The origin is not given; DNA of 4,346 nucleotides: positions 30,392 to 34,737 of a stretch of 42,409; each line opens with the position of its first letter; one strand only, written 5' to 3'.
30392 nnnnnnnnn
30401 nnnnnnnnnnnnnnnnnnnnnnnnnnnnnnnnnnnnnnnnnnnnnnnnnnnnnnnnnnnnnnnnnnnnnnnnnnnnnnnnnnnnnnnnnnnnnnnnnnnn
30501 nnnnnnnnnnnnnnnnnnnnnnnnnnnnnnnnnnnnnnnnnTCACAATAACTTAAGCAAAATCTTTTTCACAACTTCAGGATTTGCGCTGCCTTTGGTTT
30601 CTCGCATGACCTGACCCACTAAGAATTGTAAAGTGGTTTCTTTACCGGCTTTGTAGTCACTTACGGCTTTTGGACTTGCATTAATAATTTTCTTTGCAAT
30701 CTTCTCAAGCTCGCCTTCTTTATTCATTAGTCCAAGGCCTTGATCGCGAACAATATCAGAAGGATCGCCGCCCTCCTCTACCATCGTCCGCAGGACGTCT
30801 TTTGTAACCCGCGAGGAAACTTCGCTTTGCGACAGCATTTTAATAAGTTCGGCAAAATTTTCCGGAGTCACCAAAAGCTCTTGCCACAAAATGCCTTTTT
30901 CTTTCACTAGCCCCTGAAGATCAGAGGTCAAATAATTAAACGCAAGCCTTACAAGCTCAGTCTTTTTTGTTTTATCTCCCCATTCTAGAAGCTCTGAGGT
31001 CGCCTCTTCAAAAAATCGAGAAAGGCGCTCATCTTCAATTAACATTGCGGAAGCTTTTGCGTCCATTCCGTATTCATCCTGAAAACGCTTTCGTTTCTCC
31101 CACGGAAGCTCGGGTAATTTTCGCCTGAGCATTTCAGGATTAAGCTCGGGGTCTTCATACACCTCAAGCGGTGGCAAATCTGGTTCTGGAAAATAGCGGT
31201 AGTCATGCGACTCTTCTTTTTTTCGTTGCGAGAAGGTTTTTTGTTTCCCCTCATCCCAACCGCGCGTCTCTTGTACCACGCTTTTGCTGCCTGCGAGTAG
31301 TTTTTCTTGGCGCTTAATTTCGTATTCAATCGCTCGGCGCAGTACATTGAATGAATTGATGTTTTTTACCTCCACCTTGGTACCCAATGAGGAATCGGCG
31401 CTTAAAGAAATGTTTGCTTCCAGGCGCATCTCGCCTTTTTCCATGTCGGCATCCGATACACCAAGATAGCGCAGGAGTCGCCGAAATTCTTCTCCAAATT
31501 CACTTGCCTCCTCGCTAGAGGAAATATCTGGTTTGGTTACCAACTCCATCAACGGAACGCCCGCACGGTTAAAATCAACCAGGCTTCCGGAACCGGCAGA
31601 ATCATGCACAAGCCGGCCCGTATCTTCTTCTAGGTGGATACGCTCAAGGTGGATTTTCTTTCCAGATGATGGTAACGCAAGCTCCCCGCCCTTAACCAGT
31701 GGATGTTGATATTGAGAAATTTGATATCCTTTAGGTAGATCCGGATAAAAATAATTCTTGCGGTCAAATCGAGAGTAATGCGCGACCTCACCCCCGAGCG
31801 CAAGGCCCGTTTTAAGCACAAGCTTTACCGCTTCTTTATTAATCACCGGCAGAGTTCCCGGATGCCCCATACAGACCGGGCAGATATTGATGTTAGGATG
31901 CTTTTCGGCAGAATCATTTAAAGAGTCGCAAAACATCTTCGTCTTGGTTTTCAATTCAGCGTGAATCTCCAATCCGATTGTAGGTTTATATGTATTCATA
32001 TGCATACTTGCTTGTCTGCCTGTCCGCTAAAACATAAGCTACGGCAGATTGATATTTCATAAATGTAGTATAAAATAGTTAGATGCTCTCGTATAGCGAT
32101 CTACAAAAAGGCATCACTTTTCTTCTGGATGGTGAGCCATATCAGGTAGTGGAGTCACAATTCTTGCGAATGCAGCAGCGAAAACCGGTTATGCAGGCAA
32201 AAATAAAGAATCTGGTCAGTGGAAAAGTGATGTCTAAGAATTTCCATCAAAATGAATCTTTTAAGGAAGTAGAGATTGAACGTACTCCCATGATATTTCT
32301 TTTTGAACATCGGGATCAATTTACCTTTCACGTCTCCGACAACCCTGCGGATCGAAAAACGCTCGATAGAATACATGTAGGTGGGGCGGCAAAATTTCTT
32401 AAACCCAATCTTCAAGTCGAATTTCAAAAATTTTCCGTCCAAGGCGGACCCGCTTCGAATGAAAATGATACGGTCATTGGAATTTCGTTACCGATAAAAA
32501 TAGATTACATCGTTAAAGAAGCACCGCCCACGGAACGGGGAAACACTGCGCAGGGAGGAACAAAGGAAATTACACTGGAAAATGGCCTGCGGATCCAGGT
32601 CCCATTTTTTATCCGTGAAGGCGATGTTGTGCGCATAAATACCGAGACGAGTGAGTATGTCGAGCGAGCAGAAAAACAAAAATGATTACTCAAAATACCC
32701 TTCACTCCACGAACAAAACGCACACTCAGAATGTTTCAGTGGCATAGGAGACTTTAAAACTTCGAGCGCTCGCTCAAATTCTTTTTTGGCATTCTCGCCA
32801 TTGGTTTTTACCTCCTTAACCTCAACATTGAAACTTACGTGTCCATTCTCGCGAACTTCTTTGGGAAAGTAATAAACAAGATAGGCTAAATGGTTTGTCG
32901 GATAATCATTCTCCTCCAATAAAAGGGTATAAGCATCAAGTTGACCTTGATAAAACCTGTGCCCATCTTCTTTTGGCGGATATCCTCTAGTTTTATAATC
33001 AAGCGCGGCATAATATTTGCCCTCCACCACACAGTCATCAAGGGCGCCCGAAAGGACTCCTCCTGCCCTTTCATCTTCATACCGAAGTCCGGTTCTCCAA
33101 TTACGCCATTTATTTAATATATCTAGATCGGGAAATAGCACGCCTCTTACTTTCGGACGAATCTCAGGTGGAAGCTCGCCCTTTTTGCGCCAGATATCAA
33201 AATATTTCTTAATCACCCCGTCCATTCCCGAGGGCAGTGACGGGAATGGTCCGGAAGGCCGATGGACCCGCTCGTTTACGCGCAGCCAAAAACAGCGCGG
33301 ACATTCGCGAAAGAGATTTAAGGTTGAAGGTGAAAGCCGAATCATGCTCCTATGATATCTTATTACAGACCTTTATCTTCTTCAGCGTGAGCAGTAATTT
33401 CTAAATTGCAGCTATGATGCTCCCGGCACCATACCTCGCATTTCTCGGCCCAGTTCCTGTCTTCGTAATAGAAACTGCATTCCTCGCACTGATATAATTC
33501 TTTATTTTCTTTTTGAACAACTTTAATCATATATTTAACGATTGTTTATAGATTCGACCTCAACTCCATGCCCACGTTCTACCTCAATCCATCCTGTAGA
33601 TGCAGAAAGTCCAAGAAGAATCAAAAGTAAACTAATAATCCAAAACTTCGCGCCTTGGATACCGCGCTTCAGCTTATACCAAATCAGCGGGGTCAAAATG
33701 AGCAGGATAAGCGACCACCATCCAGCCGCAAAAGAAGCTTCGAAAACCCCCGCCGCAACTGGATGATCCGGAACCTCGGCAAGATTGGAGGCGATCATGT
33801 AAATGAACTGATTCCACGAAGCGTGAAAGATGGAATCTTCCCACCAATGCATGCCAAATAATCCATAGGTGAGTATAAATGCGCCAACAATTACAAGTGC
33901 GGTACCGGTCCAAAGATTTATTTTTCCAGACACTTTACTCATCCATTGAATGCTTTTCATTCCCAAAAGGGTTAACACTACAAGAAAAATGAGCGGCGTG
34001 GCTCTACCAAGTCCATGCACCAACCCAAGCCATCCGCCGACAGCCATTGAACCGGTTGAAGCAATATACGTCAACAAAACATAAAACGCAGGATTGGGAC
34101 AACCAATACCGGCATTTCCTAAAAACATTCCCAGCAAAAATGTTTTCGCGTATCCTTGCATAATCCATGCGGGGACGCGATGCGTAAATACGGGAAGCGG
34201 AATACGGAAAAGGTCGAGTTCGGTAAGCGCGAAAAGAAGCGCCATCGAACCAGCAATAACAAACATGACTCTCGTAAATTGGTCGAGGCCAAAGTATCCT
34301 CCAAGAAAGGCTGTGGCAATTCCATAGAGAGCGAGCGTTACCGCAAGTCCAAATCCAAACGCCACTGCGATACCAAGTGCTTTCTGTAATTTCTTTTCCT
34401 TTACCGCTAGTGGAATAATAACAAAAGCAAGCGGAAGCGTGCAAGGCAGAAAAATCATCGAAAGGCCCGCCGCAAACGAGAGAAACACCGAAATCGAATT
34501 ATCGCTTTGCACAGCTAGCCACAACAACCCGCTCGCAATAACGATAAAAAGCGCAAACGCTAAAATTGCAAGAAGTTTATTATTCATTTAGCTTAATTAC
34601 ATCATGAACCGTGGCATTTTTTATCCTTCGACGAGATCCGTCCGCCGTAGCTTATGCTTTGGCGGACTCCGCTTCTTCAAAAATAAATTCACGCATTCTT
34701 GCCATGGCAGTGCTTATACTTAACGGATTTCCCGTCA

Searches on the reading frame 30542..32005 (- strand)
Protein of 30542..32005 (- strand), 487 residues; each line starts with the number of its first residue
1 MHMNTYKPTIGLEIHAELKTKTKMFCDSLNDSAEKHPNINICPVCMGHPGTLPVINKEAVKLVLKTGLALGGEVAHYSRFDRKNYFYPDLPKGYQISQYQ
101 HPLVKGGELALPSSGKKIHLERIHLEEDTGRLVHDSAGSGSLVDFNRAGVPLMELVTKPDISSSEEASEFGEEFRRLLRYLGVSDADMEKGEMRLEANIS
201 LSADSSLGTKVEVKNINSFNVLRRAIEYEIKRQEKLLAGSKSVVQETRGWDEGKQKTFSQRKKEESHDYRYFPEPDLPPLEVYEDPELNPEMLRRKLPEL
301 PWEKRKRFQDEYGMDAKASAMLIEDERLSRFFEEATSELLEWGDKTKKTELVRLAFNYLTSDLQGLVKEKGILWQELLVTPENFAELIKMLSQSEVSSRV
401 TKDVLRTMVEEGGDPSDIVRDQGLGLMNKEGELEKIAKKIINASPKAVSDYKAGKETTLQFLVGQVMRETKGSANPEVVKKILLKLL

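Call 56: search_protein_families(library=pfam, proteins=[window:30542-32005:-], max_evalue=0.00001)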
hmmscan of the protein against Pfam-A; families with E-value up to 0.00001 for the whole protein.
window:30542-32005:- (487 aa): 2 families
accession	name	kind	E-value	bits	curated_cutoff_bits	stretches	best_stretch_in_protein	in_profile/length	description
PF02934.20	GatB_N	-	8.6e-112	373.3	23.4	1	9-284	2-273/277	GatB/GatE catalytic domain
PF02637.23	GatB_Yqey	-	1.6e-40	138.8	27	1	347-487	8-148/148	GatB domain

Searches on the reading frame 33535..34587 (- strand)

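Call 56: search_protein_families(library=pfam, proteins=[window:33535-34587:-], max_evalue=0.00001)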
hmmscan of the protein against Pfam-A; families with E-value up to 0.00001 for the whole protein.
window:33535-34587:- (350 aa): 1 family
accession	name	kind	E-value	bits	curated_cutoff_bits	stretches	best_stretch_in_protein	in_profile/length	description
PF02683.22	DsbD_TM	-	1.2e-09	38.3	27.1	1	34-220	5-200/219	Cytochrome C biogenesis protein transmembrane domain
